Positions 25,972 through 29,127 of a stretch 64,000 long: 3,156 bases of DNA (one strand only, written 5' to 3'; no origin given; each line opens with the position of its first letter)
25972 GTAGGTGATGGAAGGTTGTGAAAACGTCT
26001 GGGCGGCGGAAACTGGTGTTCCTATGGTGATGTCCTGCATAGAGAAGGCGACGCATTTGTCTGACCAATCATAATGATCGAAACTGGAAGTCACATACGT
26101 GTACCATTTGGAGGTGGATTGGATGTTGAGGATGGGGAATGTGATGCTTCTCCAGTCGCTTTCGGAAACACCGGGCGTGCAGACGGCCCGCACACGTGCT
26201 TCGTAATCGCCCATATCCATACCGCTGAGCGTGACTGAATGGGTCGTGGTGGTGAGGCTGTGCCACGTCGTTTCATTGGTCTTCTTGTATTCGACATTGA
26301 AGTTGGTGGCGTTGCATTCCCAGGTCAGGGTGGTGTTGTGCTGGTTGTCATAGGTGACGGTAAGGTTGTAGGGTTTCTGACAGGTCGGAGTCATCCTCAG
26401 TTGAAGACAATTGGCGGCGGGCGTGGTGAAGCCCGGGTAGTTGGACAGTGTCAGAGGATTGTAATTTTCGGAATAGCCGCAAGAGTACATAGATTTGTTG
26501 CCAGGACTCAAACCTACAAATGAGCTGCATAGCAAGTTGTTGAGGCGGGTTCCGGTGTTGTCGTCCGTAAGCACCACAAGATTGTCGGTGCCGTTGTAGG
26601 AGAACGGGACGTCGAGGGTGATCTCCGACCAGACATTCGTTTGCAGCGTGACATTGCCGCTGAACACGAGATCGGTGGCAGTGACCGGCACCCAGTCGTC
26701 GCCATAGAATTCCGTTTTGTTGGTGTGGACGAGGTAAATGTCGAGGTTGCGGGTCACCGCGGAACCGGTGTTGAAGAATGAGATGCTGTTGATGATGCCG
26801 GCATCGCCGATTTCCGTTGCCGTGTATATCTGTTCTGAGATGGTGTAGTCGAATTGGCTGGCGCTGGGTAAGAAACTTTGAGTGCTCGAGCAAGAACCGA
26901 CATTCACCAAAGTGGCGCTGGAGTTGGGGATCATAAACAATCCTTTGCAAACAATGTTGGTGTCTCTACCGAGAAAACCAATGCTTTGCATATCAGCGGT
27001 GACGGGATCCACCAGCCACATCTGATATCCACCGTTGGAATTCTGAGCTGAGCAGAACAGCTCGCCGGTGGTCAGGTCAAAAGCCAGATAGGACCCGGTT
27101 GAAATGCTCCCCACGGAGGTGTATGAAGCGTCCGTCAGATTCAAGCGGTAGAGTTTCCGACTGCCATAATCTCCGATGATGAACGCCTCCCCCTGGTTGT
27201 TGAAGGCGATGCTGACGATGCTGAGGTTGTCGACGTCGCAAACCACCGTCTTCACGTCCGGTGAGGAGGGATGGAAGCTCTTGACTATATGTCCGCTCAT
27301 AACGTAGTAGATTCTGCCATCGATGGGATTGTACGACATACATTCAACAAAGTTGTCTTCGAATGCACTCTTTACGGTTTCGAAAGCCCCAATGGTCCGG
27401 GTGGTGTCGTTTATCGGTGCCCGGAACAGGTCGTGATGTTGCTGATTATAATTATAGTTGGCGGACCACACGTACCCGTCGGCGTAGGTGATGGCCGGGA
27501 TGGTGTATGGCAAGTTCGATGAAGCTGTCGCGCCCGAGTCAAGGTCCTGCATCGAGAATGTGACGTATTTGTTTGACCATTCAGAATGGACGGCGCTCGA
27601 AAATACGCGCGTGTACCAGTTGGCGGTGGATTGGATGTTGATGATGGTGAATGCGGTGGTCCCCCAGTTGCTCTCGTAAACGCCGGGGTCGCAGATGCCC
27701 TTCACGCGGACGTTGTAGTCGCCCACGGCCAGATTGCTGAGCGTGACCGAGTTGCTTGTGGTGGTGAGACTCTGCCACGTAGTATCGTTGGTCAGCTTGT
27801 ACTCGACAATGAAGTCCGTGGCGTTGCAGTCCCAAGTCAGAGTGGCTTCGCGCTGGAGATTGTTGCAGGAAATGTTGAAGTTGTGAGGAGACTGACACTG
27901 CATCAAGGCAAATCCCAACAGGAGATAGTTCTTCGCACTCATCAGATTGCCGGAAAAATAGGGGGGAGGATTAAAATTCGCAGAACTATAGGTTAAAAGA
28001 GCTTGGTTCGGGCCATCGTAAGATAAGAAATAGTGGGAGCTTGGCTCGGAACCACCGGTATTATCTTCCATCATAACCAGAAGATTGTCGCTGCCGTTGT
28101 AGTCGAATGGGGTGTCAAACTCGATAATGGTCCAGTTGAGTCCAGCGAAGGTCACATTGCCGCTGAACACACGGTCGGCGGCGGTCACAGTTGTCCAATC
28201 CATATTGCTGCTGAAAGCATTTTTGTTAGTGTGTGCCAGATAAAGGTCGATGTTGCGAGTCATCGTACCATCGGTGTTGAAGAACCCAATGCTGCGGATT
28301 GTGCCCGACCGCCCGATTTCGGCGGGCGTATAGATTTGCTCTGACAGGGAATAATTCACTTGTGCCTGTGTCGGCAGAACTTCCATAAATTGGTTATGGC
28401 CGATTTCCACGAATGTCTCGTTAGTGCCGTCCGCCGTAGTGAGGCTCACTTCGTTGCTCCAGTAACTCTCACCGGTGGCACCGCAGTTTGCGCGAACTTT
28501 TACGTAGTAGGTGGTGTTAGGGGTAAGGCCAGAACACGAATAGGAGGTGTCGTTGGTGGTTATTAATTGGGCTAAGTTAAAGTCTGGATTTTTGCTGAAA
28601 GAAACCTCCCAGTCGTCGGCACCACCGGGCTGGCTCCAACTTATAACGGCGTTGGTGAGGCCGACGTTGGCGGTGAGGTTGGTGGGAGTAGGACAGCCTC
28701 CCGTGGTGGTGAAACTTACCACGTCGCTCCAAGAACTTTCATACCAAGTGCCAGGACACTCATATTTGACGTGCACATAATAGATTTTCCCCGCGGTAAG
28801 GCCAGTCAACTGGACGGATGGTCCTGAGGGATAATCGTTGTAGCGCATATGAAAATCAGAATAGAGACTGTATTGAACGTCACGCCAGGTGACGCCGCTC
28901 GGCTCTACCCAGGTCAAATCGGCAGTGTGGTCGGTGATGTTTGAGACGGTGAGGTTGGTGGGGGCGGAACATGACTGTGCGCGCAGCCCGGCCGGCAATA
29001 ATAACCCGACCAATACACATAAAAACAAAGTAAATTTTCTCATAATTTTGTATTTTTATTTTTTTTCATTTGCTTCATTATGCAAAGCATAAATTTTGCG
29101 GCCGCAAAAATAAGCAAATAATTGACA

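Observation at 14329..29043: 4,904-aa T9SS-sorted giant surface protein made of modules I cannot assign to named families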

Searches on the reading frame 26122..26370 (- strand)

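Call 66: search_protein_families(library=pfam, proteins=[window:26122-26370:-], max_evalue=0.01)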
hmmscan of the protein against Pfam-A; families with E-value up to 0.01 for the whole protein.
seq(83 aa): 4 families
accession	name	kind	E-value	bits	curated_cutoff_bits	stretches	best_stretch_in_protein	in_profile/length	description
PF00041.27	fn3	-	1.5e-05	25.6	25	1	2-71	5-77/84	Fibronectin type III domain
PF21605.3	CRLF2-like_D2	-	4.2e-05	24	27.3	1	18-77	24-89/94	Cytokine receptor-like factor 2-like, D2 domain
PF25059.1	FN3_DSCAM-DSCAML_C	-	4.3e-05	24.2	39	1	18-77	17-79/89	DSCAM/DSCAML C-terminal Fn3-like domain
PF01108.23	Tissue_fac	-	0.0022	18.3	27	1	2-69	27-105/107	Tissue factor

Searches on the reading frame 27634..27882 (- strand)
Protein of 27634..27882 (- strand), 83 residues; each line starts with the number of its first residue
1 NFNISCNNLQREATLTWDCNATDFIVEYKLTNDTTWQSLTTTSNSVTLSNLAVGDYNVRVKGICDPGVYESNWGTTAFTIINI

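Call 66: search_protein_families(library=pfam, proteins=[window:27634-27882:-], max_evalue=0.01)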
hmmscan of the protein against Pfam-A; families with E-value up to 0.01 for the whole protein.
seq(83 aa): 4 families
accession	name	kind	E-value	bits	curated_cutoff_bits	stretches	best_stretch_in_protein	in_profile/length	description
PF25059.1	FN3_DSCAM-DSCAML_C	-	0.00018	22.2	39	1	9-73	8-75/89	DSCAM/DSCAML C-terminal Fn3-like domain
PF21605.3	CRLF2-like_D2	-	0.00026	21.4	27.3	1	21-77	27-89/94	Cytokine receptor-like factor 2-like, D2 domain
PF07495.19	Y_Y_Y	-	0.00097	19.4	26.6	1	27-71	11-55/65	Y_Y_Y domain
PF24421.1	Ig_J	-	0.0073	16.8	29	1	14-80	29-101/104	Tip attachment protein J, Ig-like domain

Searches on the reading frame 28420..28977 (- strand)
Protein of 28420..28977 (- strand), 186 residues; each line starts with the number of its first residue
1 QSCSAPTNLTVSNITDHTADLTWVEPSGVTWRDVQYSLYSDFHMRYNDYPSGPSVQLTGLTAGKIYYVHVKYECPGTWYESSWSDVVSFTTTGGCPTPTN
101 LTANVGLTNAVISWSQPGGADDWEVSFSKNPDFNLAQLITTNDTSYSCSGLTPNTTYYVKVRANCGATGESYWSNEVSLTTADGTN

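Call 66: search_protein_families(library=pfam, proteins=[window:28420-28977:-], max_evalue=0.01)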
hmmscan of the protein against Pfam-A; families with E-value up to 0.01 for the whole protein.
seq(186 aa): 4 families
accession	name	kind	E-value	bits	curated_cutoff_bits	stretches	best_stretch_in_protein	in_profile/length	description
PF00041.27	fn3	-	3.8e-18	65.9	25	2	97-178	2-82/84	Fibronectin type III domain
PF16656.11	Pur_ac_phosph_N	-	1e-09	39.2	30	2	135-181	55-93/93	Purple acid Phosphatase, N-terminal domain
PF25788.1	Ig_Rha78A_N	-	0.0002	22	27.4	0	143-181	63-101/105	Rha78A-like, N-terminal immunoglobulin domain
PF07353.17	Uroplakin_II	-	0.0054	16.6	20.4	0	141-181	94-132/179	Uroplakin II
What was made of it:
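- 28420..28977 (-): Two N-terminal FN3 domains, aa 23-208. Pfam fn3, 2 stretches, E 3.8e-18 (call 66)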
